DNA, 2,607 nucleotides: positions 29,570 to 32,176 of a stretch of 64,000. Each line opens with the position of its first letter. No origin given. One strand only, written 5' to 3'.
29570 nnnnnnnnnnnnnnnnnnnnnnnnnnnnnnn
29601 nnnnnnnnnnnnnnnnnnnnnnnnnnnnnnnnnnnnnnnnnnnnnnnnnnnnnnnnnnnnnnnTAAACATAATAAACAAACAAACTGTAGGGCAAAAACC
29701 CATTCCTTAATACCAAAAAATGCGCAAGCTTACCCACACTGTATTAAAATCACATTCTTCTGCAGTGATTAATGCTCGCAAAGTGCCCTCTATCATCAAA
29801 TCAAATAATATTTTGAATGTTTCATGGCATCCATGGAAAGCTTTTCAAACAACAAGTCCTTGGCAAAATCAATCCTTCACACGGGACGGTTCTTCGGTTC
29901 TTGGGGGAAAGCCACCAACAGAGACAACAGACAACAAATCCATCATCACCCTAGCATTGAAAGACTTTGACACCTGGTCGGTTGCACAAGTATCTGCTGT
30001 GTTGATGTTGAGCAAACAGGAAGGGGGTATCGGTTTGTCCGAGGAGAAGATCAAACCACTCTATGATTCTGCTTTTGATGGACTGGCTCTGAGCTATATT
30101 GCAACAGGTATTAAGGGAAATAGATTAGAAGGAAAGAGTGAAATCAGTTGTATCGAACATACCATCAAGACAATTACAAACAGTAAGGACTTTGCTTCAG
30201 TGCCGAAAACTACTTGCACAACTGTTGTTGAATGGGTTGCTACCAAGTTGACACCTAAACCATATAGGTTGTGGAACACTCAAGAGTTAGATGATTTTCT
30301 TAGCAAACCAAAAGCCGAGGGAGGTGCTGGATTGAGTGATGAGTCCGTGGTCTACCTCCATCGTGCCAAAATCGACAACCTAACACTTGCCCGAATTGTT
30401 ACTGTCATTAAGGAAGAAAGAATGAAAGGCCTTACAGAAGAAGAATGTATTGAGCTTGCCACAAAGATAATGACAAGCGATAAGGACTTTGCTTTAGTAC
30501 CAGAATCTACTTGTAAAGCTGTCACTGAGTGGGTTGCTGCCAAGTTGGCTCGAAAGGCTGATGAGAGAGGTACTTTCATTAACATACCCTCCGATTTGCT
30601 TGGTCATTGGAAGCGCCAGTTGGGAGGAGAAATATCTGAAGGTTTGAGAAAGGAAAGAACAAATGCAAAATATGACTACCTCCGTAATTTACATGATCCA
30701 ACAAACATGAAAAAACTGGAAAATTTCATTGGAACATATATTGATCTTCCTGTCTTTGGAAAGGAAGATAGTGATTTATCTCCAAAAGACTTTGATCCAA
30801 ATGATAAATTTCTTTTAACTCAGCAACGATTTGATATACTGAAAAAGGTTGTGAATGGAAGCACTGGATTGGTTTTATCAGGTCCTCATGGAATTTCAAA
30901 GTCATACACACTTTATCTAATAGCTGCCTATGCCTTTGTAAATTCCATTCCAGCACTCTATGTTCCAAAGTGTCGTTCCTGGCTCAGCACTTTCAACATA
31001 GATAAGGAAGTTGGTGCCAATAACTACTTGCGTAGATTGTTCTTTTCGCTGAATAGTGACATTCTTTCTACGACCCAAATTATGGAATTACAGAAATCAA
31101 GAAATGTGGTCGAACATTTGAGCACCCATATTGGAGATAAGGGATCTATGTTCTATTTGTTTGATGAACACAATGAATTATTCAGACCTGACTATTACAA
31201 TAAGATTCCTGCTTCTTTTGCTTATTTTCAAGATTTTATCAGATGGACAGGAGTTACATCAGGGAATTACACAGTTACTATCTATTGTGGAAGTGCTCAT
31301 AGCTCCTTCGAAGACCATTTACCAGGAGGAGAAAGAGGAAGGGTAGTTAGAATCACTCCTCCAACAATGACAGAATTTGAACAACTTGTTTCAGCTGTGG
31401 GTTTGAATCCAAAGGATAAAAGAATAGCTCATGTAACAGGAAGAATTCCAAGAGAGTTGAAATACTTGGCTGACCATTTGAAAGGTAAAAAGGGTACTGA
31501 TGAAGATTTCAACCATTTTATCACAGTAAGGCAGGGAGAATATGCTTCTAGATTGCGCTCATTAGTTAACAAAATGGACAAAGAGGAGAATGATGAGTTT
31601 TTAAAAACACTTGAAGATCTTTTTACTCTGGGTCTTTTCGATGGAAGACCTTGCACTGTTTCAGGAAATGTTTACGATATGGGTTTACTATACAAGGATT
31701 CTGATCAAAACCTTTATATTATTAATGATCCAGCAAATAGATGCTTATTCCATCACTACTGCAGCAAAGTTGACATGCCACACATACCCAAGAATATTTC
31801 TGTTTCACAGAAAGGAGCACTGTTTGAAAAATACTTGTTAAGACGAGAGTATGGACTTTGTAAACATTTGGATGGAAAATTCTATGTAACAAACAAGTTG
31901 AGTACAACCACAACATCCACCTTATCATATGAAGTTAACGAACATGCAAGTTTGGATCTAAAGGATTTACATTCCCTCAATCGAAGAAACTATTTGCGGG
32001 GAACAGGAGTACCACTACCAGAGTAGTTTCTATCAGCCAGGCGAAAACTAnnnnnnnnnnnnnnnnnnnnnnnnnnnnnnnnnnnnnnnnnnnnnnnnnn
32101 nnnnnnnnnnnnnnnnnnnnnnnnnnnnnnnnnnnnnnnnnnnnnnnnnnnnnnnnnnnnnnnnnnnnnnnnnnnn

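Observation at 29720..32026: SAM-SAM-P-loop NTPase: an NLR/STAND-like architecture within a duplication-prone island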

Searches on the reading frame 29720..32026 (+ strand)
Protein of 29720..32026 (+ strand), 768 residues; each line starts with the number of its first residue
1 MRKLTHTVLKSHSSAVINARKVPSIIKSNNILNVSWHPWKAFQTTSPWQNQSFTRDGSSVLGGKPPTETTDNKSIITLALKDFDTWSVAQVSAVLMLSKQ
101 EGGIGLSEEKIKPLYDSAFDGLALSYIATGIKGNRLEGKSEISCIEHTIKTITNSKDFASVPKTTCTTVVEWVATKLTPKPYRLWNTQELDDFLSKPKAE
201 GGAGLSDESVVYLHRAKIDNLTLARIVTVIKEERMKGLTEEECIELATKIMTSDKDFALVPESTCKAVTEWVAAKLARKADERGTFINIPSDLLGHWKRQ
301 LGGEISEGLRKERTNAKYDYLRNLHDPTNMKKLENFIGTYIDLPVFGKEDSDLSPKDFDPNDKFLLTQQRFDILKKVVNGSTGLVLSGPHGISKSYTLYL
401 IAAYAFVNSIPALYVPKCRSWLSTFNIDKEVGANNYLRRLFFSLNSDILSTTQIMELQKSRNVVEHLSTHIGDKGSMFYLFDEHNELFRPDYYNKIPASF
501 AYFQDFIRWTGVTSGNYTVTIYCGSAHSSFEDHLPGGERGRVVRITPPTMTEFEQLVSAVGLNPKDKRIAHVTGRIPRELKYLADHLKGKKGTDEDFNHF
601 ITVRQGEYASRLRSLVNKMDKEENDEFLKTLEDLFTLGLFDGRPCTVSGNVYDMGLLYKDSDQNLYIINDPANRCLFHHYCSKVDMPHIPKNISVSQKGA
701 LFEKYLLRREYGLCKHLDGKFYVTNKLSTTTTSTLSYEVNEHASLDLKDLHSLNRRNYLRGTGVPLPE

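Call 3: search_protein_families(library=pfam, proteins=[window:29720-32026:+], max_evalue=10)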
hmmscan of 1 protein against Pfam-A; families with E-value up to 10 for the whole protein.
window:29720-32026:+ (768 aa): 3 families
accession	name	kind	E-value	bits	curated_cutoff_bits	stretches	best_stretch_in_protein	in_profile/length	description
PF10656.15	DUF2483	-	0.077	13.6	27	1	657-681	8-32/72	Hypothetical protein of unknown function (DUF2483)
PF22095.1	BT_3535-like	-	0.24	11.8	27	1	168-187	6-25/182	BT_3535-like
PF08256.16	Antimicrobial20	-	0.33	12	20.6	1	371-380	3-12/13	Aurein-like antibiotic peptide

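Call 4: search_solved_structures(query=window:29720-32026:+, max_evalue=10)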
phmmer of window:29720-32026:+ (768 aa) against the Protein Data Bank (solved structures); distinct sequences matched with E-value up to 10: 5.
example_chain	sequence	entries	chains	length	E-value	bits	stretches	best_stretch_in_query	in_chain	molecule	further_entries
9hny_Cg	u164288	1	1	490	0.0091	17.6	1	370-422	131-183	Mitochondrial SSU ribosomal protein 29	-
6hiv_Cg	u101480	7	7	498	0.0092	17.5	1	370-422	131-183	mS29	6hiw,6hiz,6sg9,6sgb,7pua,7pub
7aor_r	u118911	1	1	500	0.017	16.6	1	362-422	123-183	mS29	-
7ane_r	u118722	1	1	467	0.085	14.3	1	362-422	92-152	mS29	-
3kny_A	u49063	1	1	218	0.37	12.2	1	165-188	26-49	hypothetical protein BT_3535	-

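Call 6: find_homologous_proteins(query=window:29720-32026:+, max_evalue=0.001)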
Query window:29720-32026:+ (768 aa): 15 proteins with E <= 0.001 among 8000 candidates.
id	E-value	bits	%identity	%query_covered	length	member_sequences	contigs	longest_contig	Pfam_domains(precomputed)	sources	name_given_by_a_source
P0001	0.0e+0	1775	100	100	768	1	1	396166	-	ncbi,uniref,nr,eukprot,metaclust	ncbi:predicted protein [Naegleria gruberi]|uniref:Predicted protein n=1 Tax=Naegleria gruberi TaxID=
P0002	1.0e-286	971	61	97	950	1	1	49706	-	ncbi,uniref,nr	ncbi:hypothetical protein C9374_013781 [Naegleria lovaniensis]|uniref:Uncharacterized protein n=1 Ta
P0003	8.2e-280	949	63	90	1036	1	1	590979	-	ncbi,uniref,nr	ncbi:hypothetical protein C9374_006530 [Naegleria lovaniensis]|uniref:Uncharacterized protein n=1 Ta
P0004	2.0e-279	947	64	90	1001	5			-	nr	nr:unnamed protein product [Naegleria fowleri]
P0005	3.8e-262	890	60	90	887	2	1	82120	-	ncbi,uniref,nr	ncbi:hypothetical protein C9374_013122 [Naegleria lovaniensis]|uniref:Uncharacterized protein n=1 Ta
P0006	1.6e-246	838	59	90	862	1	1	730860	-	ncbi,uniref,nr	ncbi:hypothetical protein FDP41_001783 [Naegleria fowleri]|uniref:Uncharacterized protein n=1 Tax=Na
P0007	4.1e-226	771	54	90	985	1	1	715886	-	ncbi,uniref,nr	ncbi:hypothetical protein FDP41_002574 [Naegleria fowleri]|uniref:Uncharacterized protein n=1 Tax=Na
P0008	1.3e-205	703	52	88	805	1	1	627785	-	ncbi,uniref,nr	ncbi:hypothetical protein FDP41_006116 [Naegleria fowleri]|uniref:Uncharacterized protein n=1 Tax=Na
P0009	2.7e-179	616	49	77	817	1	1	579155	-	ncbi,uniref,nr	ncbi:hypothetical protein FDP41_006365 [Naegleria fowleri]|uniref:Uncharacterized protein n=1 Tax=Na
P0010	5.4e-165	569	55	65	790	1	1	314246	-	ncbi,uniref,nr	ncbi:hypothetical protein C9374_010559 [Naegleria lovaniensis]|uniref:Uncharacterized protein n=1 Ta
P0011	2.1e-139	484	45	76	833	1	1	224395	-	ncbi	ncbi:hypothetical protein ABK040_010954 [Willaertia magna]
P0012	1.2e-121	426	45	65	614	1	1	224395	-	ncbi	ncbi:hypothetical protein ABK040_010951 [Willaertia magna]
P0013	1.1e-90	323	50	40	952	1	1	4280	-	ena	-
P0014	4.5e-75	272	98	17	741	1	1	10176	-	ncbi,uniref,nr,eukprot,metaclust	ncbi:predicted protein [Naegleria gruberi]|uniref:Predicted protein n=1 Tax=Naegleria gruberi TaxID=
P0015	1.9e-12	64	36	17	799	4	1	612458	-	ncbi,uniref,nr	ncbi:hypothetical protein FDP41_009843 [Naegleria fowleri]|uniref:Uncharacterized protein n=1 Tax=Na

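Call 12: search_protein_families(library=pfam, alignment_id=A1, max_evalue=1)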
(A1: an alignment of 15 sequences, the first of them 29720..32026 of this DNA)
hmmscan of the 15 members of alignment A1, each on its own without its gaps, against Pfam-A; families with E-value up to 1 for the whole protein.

A. member 1, window:29720-32026:+ (768 aa): 3 families
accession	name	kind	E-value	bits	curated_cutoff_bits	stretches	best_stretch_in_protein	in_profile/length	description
PF10656.15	DUF2483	-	0.077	13.6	27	0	657-681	8-32/72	Hypothetical protein of unknown function (DUF2483)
PF22095.1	BT_3535-like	-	0.24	11.8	27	1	168-187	6-25/182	BT_3535-like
PF08256.16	Antimicrobial20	-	0.33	12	20.6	0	371-380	3-12/13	Aurein-like antibiotic peptide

B. families by the number of members that match (of 15 scanned): 20 families
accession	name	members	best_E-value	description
PF10236.15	DAP3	6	0.00011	Mitochondrial ribosomal death-associated protein 3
PF10518.14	TAT_signal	3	0.027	TAT (twin-arginine translocation) pathway signal sequence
PF04363.17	DUF496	2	0.061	Protein of unknown function (DUF496)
PF24883.2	NPHP3_N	1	7.2e-05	Nephrocystin 3, N-terminal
PF01637.24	ATPase_2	1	0.003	ATPase domain predominantly from Archaea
PF12844.13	HTH_19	1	0.0048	Helix-turn-helix domain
PF13245.12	AAA_19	1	0.006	AAA domain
PF00580.27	UvrD-helicase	1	0.028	UvrD/REP helicase N-terminal domain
PF19322.4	RKP_N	1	0.042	E3 ubiquitin-protein ligase RKP N-terminus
PF13604.12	AAA_30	1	0.067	AAA domain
PF13173.12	AAA_14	1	0.075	AAA domain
PF10656.15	DUF2483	1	0.077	Hypothetical protein of unknown function (DUF2483)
PF05871.18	ESCRT-II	1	0.083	ESCRT-II complex subunit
PF00437.27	T2SSE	1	0.12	Type II/IV secretion system protein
PF08861.15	DUF1828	1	0.15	Domain of unknown function DUF1828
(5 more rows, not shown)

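Call 13: search_solved_structures(query=A2, max_evalue=10, show_alignments=2)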
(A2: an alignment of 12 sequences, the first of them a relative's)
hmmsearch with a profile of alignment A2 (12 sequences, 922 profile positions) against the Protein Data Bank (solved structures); distinct sequences matched with E-value up to 10: 8.
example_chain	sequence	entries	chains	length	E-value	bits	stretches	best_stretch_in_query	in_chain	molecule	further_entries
9hny_Cg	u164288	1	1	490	0.0023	19.3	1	359-409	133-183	Mitochondrial SSU ribosomal protein 29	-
6hiv_Cg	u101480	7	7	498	0.0024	19.2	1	359-409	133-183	mS29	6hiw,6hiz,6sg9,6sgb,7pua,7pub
7aor_r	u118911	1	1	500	0.019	16.3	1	357-409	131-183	mS29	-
7aor_bc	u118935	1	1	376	0.04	15.2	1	106-181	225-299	mt-iF3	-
7ane_r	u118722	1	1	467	0.066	14.4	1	359-409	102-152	mS29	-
9s61_A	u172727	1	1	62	0.67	11.1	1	257-291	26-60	DBL8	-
8a22_Bw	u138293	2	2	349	0.86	10.8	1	361-405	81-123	mS29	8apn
8apo_Bw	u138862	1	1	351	0.87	10.8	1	361-405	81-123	mS29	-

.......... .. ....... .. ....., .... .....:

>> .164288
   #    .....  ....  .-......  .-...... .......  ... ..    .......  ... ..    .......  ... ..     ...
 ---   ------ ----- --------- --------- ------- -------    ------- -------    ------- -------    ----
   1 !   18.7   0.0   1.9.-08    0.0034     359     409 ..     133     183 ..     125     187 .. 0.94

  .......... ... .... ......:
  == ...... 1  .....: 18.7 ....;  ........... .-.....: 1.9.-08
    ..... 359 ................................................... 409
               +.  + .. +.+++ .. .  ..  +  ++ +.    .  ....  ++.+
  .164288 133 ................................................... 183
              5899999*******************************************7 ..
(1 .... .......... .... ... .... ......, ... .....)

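Call 25: find_encoding_contigs(protein=P0002, flank=10000, max_places=3)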
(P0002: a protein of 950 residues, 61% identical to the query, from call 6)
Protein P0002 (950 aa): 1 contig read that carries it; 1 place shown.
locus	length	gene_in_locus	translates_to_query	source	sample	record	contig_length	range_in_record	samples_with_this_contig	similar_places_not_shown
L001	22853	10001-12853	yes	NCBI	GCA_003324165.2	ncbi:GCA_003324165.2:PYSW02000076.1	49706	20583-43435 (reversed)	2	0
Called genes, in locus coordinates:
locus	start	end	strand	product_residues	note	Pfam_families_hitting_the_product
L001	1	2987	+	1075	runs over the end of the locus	PF16184:Cadherin_3, PF07974:EGF_2 (faint), PF21795:JAG1-like_EGF2 (faint), PF23106:EGF_Teneurin (faint), PF23301:EGF_PEAR1L (faint), PF25024:EGF_TEN, PF16184:Cadherin_3, PF05345:He_PIG (weak)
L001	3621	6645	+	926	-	PF25021:TEN_NHL (weak), PF01436:NHL (weak), PF23106:EGF_Teneurin (faint), PF23301:EGF_PEAR1L (weak)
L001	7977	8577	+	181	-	-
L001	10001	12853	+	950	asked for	-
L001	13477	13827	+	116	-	-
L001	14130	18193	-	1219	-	PF10162:G8, PF24606:CEMIP_beta-hel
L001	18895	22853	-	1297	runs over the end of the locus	-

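Call 28: find_related_loci(query=A2, collection=genome_contigs, flank=6000)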
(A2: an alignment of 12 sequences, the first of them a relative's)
Query A2 (950 aa) in genome_contigs; peptide patterns used: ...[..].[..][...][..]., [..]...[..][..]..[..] (x = any residue, [..] = any of these).
41 stretches matched a pattern, but none encodes a relative of the query by tblastn (E <= 1e-3).

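Call 29: predict_structure(alignment_id=A2)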
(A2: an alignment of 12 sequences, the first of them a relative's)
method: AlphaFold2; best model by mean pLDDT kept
length: 950 residues; sequences in the alignment: 12
mean_pLDDT: 58.8   pTM: 0.42
mean pLDDT of the five models: 58.8, 56.5, 54.0, 52.6, 41.4
residues with pLDDT >= 90: 0; 70-90: 340; 50-70: 329; < 50: 281
segments of 3 or more residues with pLDDT < 50: 1-98, 200-209, 296-301, 316-321, 443-446, 506-515, 553-555, 656-660, 704-706, 710-712, 723-767, 774-783, 785-797, 814-830, 916-950
pLDDT, mean of each block of 10 residues (from residue 1): 24 23 23 25 25 24 25 24 27 34 70 80 79 79 75 80 81 56 81 71 44 66 68 68 68 65 79 70 77 53 59 51 62 74 69 57 55 51 65 71 67 74 83 70 52 74 72 69 84 83 50 51 64 78 56 57 72 76 76 74 83 71 74 73 74 53 55 62 69 68 51 51 43 32 29 27 43 48 42 45 59 41 35 65 69 69 72 56 69 63 74 50 40 43 33
secondary structure, 60 per line:
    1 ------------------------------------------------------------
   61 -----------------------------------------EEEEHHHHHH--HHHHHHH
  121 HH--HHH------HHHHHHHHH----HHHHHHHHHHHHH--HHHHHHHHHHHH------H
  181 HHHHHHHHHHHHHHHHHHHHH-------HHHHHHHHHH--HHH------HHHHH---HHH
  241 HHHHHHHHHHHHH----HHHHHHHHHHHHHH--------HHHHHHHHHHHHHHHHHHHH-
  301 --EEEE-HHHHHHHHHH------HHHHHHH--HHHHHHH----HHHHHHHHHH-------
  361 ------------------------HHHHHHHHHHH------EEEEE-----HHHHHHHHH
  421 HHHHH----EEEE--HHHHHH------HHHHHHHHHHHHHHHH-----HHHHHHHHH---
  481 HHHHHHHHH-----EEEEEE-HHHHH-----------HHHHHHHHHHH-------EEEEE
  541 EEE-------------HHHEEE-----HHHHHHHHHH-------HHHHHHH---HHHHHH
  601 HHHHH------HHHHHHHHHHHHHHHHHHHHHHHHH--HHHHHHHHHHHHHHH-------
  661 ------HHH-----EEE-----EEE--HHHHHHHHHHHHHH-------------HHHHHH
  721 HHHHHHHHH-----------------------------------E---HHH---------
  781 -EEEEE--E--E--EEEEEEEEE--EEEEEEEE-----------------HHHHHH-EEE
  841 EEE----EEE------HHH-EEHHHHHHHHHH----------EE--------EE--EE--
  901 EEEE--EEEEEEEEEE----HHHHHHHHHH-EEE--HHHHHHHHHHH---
elements in order (helices of 4 or more, strands of 3 or more residues): E102-105 H106-111 H114-122 H134-142 H147-159 H162-173 H180-201 H209-218 H230-234 H238-253 H258-271 H280-299 E303-306 H308-317 H324-330 H333-339 H344-353 H385-395 E402-406 H412-425 E430-433 H436-441 H448-463 H469-477 H481-489 E495-500 H502-506 H518-528 E536-543 E560-562 H568-577 H585-591 H595-605 H612-636 H639-653 E675-677 E683-685 H688-701 H715-729 E782-786 E795-803 E806-813 H831-836 E838-843 E848-850 H863-872 E901-904 E907-916 H921-930 E932-934 H937-947

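Call 31: search_protein_representatives(alignment_id=A2)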
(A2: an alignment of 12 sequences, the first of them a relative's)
Query: 12 sequences, 922 profile positions. Proteins with E-value up to 0.001 (for the whole library): 320; up to 1e-10: 147; up to 1e-30: 39. The best 150 are listed.
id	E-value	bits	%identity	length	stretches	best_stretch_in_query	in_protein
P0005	0.0e+00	1519.1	-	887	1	61-922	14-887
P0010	0.0e+00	1195.3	-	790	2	226-921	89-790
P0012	1.2e-250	850.9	-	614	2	286-674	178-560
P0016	4.8e-233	792.6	-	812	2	289-921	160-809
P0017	1.8e-157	542.6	-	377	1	549-921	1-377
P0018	9.3e-117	407.8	-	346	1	589-920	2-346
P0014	1.4e-114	400.6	-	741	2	751-922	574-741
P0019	2.4e-113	396.5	-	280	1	204-479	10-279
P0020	3.1e-105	369.7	-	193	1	464-655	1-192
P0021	2.3e-78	280.8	-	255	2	292-484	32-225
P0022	1.8e-58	214.9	-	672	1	318-801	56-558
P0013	2.8e-55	204.4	-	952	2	36-264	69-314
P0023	1.2e-47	179.2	-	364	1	341-674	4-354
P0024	9.0e-47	176.2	-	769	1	299-795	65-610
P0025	8.3e-46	173.0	-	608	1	323-774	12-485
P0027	5.3e-44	167.1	-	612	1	300-786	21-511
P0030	2.3e-42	161.6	-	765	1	9-176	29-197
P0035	1.0e-37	146.2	-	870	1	12-179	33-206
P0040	6.3e-35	137.0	-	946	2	62-203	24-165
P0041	2.6e-34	135.0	-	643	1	296-776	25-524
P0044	1.5e-33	132.4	-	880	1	35-171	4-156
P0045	2.1e-32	128.7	-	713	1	302-701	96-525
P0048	2.3e-31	125.2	-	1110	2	14-207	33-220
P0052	1.2e-29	119.5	-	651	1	295-653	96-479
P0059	6.4e-27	110.5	-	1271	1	292-609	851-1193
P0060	1.5e-26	109.3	-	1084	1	8-173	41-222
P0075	1.8e-22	95.8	-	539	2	61-172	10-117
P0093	1.7e-17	79.4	-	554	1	328-668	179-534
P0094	3.0e-17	78.5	-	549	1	325-677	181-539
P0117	2.2e-14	69.0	-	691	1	370-649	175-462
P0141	2.1e-12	62.4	-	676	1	323-698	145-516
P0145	3.7e-12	61.6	-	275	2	78-171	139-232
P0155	6.2e-11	57.6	-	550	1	351-648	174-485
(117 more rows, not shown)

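Call 35: search_protein_families(library=pfam, alignment_id=A3, max_evalue=0.001)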
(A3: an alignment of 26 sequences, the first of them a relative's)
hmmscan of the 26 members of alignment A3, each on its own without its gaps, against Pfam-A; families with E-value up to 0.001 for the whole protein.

A. member 1, P0030 (765 aa): 1 family
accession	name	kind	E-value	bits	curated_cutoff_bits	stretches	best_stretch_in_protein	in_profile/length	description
PF13401.12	AAA_22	-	7.6e-05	23.5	27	1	279-426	6-126/130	AAA domain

B. families by the number of members that match (of 26 scanned): 6 families
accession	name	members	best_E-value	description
PF13401.12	AAA_22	3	1.5e-06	AAA domain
PF24883.2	NPHP3_N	2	6.3e-05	Nephrocystin 3, N-terminal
PF13173.12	AAA_14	1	1.3e-05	AAA domain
PF01637.24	ATPase_2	1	0.00052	ATPase domain predominantly from Archaea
PF14771.11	DUF4476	1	0.00073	Domain of unknown function (DUF4476)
PF12836.13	HHH_3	1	0.00096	Helix-hairpin-helix motif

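Call 36: search_protein_families(library=pfam, alignment_id=A4, max_evalue=0.001)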
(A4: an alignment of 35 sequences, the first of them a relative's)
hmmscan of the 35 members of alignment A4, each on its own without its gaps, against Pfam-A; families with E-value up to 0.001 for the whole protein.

A. member 1, P0022 (672 aa): 0 families

B. families by the number of members that match (of 35 scanned): 10 families
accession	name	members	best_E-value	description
PF10236.15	DAP3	17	1.8e-07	Mitochondrial ribosomal death-associated protein 3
PF20147.5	Crinkler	5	4.6e-22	Crinkler effector protein N-terminal domain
PF13191.12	AAA_16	3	4e-05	AAA ATPase domain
PF20720.3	nSTAND3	2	0.00017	Novel STAND NTPase 3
PF01695.23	IstB_IS21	2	0.00017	IstB-like ATP binding protein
PF01833.30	TIG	1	5.1e-12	IPT/TIG domain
PF00628.35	PHD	1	5.2e-07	PHD-finger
PF20826.3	PHD_5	1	1.9e-05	PhD finger domain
PF18016.8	SAM_3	1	0.00024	SAM domain (Sterile alpha motif)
PF13238.12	AAA_18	1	0.00048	AAA domain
